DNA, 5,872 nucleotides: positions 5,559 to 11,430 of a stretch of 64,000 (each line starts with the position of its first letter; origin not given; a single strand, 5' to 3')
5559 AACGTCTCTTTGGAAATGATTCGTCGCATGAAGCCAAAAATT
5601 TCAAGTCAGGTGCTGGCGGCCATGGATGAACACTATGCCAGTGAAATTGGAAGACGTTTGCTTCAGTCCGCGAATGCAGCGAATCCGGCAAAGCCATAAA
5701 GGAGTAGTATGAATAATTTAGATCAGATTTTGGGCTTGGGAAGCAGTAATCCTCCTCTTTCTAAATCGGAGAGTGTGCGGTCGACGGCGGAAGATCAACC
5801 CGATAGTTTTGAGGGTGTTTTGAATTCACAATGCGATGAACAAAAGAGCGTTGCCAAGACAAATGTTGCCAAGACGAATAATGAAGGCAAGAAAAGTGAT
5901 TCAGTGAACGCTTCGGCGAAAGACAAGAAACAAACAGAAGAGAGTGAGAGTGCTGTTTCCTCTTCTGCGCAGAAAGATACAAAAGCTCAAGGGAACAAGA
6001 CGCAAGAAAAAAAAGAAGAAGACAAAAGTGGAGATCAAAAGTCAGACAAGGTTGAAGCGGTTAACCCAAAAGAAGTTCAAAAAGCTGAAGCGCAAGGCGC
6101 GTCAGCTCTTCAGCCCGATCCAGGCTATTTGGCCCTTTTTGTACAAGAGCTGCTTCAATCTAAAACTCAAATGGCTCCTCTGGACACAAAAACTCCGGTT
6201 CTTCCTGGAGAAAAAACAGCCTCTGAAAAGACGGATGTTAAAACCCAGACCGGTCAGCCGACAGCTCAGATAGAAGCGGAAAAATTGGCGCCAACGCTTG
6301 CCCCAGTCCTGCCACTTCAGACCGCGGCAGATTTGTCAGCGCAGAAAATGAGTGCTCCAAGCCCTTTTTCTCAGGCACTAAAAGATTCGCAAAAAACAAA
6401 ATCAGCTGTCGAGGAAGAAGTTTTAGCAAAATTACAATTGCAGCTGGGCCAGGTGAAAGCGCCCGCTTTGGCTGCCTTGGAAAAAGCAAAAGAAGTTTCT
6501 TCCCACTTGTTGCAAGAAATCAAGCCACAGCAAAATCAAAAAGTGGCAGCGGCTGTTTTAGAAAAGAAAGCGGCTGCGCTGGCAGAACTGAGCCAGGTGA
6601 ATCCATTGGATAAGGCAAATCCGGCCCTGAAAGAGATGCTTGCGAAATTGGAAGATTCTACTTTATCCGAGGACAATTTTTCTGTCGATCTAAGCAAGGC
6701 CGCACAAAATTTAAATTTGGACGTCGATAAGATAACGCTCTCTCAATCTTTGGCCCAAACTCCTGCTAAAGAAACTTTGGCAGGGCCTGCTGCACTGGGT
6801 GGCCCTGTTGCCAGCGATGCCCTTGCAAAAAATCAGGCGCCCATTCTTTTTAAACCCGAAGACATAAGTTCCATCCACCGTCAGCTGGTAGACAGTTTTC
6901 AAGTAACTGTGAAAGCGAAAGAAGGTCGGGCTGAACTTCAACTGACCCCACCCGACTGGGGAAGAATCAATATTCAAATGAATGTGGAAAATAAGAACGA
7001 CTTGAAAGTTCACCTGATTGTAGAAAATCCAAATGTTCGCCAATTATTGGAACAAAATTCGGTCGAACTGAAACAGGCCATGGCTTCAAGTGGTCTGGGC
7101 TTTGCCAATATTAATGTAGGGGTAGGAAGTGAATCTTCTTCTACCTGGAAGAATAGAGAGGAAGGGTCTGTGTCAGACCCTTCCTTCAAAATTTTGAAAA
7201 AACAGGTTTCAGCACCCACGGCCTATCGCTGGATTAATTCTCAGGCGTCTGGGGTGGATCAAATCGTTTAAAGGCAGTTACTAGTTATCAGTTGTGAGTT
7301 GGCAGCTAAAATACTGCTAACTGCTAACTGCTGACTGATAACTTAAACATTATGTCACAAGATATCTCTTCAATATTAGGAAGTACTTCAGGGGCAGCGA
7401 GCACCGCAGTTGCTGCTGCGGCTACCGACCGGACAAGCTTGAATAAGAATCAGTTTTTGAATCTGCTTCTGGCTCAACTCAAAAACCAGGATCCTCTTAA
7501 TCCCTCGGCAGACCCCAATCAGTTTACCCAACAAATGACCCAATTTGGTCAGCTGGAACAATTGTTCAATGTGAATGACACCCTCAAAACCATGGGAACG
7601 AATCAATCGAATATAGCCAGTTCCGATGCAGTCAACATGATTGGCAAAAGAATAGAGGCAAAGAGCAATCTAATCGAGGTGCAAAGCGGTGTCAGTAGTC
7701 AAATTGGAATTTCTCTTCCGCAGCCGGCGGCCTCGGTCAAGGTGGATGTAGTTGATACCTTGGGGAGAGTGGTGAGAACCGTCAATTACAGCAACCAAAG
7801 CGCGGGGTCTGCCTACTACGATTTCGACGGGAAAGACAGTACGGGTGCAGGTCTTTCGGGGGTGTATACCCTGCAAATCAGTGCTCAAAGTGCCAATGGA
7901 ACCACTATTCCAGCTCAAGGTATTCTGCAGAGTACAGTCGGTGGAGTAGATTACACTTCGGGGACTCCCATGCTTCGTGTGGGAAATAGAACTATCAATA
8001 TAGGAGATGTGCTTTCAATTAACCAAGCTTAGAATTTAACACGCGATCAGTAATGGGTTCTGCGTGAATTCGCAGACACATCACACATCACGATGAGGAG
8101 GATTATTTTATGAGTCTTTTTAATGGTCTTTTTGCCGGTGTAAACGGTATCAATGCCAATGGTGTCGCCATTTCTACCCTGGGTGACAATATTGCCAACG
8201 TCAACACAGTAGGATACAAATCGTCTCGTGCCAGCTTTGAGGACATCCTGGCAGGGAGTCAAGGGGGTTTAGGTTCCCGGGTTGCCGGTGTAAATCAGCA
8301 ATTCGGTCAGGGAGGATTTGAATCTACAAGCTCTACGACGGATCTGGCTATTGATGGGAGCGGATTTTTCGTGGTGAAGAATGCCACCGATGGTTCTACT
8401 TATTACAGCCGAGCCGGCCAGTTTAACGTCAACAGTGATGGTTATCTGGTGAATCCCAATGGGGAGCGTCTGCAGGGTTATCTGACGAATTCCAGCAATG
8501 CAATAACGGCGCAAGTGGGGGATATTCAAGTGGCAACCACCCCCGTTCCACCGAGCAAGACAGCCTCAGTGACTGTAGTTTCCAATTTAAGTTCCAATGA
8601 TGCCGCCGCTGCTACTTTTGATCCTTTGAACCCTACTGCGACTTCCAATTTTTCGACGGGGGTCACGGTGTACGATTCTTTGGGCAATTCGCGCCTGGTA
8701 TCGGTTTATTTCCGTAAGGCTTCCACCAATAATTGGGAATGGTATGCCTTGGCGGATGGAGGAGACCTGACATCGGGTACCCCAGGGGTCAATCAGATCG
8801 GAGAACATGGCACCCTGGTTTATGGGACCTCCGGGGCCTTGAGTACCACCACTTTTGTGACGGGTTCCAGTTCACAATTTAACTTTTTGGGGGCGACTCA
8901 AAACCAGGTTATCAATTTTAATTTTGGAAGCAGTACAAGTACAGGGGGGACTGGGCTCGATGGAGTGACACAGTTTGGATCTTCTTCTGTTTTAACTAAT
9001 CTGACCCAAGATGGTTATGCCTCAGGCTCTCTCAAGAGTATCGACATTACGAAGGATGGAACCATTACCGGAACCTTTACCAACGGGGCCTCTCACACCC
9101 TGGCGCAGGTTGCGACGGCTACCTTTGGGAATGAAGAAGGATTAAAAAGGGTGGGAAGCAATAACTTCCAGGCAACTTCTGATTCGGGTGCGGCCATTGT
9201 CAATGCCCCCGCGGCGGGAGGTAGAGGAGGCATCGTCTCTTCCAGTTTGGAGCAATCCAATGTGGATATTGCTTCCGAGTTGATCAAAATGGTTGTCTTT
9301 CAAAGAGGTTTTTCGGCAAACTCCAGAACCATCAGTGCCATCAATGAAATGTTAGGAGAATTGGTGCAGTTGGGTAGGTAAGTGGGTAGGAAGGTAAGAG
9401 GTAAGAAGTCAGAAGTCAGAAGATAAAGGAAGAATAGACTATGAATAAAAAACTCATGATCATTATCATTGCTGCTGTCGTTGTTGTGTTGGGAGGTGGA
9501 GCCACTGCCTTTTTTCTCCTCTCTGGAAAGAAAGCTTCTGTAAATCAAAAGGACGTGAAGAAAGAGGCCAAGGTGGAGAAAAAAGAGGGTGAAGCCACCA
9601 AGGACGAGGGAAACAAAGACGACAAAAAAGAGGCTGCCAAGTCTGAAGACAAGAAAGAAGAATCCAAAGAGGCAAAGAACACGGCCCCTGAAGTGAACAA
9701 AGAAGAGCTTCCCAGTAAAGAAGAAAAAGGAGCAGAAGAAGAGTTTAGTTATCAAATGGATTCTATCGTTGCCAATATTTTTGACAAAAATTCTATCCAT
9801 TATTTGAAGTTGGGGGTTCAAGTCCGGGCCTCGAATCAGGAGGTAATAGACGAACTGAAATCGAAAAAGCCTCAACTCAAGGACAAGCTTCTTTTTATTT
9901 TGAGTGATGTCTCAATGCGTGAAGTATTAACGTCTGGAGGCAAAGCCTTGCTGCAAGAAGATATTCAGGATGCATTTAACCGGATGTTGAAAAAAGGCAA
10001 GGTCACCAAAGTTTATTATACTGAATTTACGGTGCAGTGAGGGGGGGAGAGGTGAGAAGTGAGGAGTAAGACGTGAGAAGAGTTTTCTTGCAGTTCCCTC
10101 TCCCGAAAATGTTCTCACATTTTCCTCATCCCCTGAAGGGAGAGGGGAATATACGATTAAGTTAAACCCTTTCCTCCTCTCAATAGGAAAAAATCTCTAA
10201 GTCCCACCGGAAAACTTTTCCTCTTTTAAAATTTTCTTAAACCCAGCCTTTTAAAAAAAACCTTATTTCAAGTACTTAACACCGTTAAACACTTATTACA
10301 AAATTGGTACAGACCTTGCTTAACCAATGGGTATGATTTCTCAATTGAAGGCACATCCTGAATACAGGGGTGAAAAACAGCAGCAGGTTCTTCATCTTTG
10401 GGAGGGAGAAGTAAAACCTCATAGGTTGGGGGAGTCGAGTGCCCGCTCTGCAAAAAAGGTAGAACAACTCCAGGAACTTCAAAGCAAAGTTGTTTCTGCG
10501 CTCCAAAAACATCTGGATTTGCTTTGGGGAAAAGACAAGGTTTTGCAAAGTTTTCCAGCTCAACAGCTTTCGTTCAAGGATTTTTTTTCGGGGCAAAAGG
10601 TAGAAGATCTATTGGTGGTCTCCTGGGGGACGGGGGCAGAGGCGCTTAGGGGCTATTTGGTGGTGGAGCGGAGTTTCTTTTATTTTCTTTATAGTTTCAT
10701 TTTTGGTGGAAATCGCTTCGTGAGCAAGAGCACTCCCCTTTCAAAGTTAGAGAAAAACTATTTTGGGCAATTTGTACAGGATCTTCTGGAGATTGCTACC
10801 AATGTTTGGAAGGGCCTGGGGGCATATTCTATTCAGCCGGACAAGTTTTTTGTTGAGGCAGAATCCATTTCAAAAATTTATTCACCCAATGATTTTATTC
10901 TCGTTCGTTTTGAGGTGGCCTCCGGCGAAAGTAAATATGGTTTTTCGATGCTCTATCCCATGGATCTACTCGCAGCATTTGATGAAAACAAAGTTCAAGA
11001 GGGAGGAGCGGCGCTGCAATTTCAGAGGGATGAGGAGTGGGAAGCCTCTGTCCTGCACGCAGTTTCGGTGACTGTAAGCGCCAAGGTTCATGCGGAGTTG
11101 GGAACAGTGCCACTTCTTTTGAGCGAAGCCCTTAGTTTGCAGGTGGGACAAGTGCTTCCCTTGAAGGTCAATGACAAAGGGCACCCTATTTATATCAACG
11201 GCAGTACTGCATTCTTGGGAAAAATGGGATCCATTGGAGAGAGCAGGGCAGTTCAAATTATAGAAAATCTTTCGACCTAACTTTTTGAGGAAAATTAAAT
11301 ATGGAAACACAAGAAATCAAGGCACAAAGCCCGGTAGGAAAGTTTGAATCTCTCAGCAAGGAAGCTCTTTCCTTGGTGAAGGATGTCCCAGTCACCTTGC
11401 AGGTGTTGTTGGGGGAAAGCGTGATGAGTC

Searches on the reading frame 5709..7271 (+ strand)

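Call 35: search_protein_families(library=pfam, proteins=[window:5709-7271:+], max_evalue=0.00001)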
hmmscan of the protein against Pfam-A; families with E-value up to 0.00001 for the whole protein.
window:5709-7271:+ (520 aa): 1 family
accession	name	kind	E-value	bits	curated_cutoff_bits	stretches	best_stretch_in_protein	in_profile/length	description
PF02120.21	Flg_hook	-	1.2e-17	63.9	29.8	1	398-477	5-83/85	Flagellar hook-length control protein FliK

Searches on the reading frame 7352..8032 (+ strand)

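Call 35: search_protein_families(library=pfam, proteins=[window:7352-8032:+], max_evalue=0.00001)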
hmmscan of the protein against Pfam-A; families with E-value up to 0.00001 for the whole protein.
window:7352-8032:+ (226 aa): 3 families
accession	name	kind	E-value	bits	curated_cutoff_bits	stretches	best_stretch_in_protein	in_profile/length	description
PF03963.19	FlgD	-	4.9e-19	68.8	27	1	12-79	8-74/75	Flagellar hook capping protein - N-terminal region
PF13860.13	FlgD_ig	-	2.4e-13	50.3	27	1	108-181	4-78/79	FlgD Ig-like domain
PF13861.12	FLgD_tudor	-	1.5e-06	28.7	26.9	1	91-220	4-57/58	FlgD Tudor-like domain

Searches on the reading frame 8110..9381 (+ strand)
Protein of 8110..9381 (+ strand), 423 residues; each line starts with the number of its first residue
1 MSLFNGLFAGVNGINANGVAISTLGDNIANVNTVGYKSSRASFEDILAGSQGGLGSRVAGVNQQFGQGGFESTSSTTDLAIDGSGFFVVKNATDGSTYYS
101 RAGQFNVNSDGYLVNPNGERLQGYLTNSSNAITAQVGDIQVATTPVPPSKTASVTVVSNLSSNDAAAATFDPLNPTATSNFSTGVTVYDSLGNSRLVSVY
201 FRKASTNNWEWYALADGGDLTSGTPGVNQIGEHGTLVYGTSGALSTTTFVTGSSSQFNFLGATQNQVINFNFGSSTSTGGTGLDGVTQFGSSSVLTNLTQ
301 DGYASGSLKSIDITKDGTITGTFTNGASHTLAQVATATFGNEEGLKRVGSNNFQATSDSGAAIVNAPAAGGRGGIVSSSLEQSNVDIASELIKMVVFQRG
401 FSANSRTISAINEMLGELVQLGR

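Call 35: search_protein_families(library=pfam, proteins=[window:8110-9381:+], max_evalue=0.00001)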
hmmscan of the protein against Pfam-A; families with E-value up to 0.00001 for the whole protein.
window:8110-9381:+ (423 aa): 4 families
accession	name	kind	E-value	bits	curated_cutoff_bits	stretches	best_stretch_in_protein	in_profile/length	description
PF07559.19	FlgE_D2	-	8.4e-23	81.9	22.7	1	159-303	1-142/142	Flagellar basal body protein FlaE D2 domain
PF22692.1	LlgE_F_G_D1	-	3.5e-15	56.3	27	1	80-138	1-44/64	Flagellar hook protein FlgE/F/G D1 domain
PF06429.18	Flg_bbr_C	-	2.9e-13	49.6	23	1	377-421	2-46/46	Flagellar basal body rod FlgEFG protein C-terminal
PF00460.25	Flg_bb_rod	-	1.8e-06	28.3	20.7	1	10-37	4-31/31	Flagella basal body rod protein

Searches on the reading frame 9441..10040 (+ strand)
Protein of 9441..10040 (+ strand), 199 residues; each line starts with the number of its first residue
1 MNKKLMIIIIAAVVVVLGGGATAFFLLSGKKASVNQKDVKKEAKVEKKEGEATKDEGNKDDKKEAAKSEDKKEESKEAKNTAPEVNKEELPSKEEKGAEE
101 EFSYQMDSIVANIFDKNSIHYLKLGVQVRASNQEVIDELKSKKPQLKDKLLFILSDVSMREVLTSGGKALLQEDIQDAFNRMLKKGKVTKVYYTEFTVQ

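Call 35: search_protein_families(library=pfam, proteins=[window:9441-10040:+], max_evalue=0.00001)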
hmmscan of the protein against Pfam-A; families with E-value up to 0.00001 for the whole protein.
window:9441-10040:+ (199 aa): 1 family
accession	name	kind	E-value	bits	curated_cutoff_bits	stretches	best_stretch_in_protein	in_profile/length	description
PF03748.19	FliL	-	6.6e-18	65.6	24.6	1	104-199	2-103/103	Flagellar basal body-associated protein FliL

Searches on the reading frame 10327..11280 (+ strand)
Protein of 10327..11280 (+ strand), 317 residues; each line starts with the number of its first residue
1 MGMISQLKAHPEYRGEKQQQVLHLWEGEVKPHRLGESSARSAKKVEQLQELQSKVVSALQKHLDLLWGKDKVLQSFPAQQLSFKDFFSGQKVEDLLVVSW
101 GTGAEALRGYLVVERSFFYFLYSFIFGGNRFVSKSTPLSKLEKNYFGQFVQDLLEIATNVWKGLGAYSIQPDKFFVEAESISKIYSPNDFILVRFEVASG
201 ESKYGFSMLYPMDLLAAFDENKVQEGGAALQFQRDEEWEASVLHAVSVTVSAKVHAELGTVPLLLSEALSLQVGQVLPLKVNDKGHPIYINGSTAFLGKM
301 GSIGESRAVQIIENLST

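Call 35: search_protein_families(library=pfam, proteins=[window:10327-11280:+], max_evalue=0.00001)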
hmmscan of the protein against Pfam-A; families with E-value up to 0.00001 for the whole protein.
window:10327-11280:+ (317 aa): 1 family
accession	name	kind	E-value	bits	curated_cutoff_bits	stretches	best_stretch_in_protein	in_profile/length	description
PF01052.25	FliMN_C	-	1.4e-12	47.8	23.8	1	250-314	6-71/73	Type III flagellar switch regulator (C-ring) FliN C-term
